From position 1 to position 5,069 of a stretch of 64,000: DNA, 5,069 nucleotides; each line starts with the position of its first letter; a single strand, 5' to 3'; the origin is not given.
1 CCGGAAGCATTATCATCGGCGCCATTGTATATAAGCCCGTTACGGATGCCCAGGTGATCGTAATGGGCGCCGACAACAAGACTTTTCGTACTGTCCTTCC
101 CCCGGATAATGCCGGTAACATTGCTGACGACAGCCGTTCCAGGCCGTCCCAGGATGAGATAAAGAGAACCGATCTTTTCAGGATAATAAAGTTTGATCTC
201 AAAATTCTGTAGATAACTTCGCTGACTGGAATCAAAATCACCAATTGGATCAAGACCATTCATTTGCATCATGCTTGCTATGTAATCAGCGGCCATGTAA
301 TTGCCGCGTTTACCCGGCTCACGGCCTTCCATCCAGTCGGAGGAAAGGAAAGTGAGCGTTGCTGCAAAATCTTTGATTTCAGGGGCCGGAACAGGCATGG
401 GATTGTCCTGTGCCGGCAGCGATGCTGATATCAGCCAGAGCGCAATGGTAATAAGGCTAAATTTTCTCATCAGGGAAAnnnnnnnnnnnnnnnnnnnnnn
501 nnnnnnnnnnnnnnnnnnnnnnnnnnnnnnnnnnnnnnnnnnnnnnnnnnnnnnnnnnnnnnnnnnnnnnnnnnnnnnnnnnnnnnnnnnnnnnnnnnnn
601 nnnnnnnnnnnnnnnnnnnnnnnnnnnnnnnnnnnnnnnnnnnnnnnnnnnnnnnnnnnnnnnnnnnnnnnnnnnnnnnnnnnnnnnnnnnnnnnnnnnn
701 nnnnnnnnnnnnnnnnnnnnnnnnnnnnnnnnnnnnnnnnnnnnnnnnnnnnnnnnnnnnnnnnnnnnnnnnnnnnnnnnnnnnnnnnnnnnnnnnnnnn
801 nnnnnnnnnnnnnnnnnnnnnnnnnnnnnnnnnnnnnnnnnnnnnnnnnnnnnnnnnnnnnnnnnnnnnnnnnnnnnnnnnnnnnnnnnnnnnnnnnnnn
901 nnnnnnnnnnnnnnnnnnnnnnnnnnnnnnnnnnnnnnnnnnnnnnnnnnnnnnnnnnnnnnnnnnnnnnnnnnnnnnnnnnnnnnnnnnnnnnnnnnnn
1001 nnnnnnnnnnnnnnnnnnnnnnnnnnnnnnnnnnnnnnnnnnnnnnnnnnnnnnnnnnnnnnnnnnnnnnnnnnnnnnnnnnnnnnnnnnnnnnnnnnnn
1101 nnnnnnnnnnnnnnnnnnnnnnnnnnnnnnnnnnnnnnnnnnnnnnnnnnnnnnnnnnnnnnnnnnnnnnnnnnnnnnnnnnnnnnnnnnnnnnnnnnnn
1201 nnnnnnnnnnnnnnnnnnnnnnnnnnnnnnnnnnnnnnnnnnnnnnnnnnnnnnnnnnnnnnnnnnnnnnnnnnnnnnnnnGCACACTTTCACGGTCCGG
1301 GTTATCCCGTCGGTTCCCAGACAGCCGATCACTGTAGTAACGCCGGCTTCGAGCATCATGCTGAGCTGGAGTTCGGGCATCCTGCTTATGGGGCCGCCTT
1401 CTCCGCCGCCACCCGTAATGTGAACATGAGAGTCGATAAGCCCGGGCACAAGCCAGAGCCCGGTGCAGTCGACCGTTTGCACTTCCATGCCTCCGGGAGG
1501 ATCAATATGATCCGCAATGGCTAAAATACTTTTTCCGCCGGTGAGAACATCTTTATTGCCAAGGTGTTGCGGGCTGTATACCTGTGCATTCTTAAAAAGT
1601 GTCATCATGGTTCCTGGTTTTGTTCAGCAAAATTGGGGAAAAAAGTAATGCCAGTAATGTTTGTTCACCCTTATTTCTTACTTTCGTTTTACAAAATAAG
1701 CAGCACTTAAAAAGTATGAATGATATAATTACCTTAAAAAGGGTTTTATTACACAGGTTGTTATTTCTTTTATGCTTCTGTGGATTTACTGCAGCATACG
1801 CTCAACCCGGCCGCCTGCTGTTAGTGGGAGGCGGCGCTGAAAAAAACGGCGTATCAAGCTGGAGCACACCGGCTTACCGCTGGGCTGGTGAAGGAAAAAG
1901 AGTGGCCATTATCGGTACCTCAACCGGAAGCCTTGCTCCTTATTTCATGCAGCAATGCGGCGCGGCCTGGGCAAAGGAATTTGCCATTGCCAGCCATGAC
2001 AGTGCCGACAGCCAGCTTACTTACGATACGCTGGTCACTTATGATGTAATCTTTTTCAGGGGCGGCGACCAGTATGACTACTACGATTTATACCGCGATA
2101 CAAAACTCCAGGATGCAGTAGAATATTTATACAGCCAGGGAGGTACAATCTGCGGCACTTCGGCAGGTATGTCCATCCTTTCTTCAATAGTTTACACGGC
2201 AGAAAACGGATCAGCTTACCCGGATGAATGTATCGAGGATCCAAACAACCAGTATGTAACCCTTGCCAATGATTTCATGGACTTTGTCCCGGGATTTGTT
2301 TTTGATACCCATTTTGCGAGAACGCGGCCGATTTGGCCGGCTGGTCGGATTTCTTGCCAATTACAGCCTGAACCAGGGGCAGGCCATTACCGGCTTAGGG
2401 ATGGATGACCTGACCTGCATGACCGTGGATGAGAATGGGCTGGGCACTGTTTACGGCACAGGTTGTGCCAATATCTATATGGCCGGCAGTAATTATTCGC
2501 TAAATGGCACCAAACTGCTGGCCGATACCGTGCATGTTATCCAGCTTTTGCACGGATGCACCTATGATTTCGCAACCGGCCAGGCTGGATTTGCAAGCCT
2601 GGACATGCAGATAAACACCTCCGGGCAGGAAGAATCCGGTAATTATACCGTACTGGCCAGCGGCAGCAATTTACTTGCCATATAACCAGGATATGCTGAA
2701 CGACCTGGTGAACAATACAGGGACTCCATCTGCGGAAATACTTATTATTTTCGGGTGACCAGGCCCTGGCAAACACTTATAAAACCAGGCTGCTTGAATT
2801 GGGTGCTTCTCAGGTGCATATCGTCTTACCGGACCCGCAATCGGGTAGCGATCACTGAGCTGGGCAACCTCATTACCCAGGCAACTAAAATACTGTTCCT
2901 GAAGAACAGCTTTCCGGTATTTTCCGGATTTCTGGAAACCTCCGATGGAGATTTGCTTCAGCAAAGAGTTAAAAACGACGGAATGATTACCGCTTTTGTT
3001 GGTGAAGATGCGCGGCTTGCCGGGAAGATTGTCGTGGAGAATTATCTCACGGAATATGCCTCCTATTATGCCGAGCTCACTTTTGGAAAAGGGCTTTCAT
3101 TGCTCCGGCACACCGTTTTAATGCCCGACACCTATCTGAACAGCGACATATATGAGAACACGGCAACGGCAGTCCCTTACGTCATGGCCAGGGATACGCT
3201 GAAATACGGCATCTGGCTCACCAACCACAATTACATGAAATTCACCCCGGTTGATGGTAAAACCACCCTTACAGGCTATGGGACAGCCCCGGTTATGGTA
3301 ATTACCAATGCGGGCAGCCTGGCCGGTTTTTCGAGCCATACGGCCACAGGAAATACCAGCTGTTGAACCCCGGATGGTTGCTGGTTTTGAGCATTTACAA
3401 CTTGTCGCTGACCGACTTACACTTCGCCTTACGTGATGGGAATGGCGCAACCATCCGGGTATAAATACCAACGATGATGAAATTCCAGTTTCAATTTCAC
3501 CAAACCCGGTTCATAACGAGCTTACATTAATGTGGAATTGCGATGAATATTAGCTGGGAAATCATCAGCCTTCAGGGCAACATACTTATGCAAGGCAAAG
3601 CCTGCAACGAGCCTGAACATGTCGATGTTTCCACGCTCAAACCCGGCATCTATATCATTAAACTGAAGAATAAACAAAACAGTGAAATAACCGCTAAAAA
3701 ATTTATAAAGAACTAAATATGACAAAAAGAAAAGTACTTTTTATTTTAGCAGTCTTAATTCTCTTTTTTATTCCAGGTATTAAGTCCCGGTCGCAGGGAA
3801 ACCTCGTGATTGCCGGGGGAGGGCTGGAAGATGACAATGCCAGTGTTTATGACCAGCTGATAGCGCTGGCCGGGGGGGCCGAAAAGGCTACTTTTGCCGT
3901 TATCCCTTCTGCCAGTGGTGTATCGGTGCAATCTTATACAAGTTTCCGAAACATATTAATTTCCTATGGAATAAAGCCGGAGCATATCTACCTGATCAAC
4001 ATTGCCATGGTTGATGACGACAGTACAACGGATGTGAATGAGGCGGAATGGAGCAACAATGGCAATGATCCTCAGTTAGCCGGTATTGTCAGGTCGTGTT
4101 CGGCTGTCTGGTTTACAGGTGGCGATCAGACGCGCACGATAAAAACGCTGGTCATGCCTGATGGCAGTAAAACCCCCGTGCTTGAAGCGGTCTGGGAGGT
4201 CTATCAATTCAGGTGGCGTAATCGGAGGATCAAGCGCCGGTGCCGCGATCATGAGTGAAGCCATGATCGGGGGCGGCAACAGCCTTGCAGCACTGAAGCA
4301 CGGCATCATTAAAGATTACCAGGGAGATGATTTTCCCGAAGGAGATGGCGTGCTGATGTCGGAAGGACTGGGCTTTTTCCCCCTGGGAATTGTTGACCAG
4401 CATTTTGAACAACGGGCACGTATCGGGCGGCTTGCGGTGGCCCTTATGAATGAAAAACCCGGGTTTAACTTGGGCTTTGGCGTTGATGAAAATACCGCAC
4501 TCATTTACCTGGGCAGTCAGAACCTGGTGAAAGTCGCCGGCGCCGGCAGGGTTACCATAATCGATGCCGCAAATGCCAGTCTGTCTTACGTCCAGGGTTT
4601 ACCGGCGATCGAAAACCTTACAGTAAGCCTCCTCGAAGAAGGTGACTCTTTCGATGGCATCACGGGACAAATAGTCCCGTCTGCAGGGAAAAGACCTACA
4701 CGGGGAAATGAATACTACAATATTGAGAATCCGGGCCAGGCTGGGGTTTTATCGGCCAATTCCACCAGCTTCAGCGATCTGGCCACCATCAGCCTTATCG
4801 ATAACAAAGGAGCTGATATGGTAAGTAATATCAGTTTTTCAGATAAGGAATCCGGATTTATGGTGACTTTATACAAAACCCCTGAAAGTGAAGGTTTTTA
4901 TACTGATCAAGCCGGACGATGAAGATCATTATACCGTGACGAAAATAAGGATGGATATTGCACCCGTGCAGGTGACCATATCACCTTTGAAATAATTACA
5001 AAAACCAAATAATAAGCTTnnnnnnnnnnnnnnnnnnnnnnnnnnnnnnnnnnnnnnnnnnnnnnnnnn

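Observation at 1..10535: SusC/SusD locus wired to cyanophycinase-type S51 peptidases and isoaspartyl dipeptidase: candidate cyanophycin / beta-aspartyl-peptide utilisation locus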

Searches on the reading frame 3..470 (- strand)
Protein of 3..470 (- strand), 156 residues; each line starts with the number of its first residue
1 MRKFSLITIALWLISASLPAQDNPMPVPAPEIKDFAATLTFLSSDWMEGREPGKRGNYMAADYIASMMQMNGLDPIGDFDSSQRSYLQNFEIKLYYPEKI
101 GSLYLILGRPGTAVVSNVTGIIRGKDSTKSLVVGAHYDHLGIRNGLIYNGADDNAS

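Call 5: search_protein_families(library=pfam, proteins=[window:3-470:-], max_evalue=0.01)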
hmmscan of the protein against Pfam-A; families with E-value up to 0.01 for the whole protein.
seq(156 aa): 1 family
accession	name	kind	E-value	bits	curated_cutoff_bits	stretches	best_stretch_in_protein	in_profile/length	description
PF04389.22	Peptidase_M28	-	9.6e-07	29.1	21.3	1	117-156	1-35/193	Peptidase family M28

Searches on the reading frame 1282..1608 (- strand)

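Call 5: search_protein_families(library=pfam, proteins=[window:1282-1608:-], max_evalue=0.01)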
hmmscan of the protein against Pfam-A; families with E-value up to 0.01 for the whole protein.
window:1282-1608:- (109 aa): 2 families
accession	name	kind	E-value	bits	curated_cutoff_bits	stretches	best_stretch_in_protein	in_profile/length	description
PF07969.17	Amidohydro_3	-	1e-05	25.7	29.7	1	44-80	1-44/472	Amidohydrolase family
PF01979.26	Amidohydro_1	-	0.0005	19.8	25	1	53-98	2-58/345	Amidohydrolase family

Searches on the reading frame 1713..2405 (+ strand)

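Call 5: search_protein_families(library=pfam, proteins=[window:1713-2405:+], max_evalue=0.01)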
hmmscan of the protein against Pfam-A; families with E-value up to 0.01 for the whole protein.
window:1713-2405:+ (231 aa): 1 family
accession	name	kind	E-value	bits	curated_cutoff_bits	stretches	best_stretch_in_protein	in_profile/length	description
PF03575.23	Peptidase_S51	-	6.7e-06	26.4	23.9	1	104-164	77-137/206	Peptidase family S51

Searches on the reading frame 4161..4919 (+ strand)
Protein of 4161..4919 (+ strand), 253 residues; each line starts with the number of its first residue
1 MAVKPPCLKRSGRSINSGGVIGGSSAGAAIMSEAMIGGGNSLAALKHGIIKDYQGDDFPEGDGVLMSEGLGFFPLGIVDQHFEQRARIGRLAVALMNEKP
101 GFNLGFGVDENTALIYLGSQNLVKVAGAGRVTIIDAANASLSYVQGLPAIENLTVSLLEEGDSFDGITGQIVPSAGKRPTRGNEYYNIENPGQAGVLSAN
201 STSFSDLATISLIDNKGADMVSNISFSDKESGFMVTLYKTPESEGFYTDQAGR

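Call 5: search_protein_families(library=pfam, proteins=[window:4161-4919:+], max_evalue=0.01)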
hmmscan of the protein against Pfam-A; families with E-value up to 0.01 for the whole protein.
window:4161-4919:+ (253 aa): 1 family
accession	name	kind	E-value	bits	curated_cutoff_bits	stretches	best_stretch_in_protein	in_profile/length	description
PF03575.23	Peptidase_S51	-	0.00014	22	23.9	1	15-119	113-201/206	Peptidase family S51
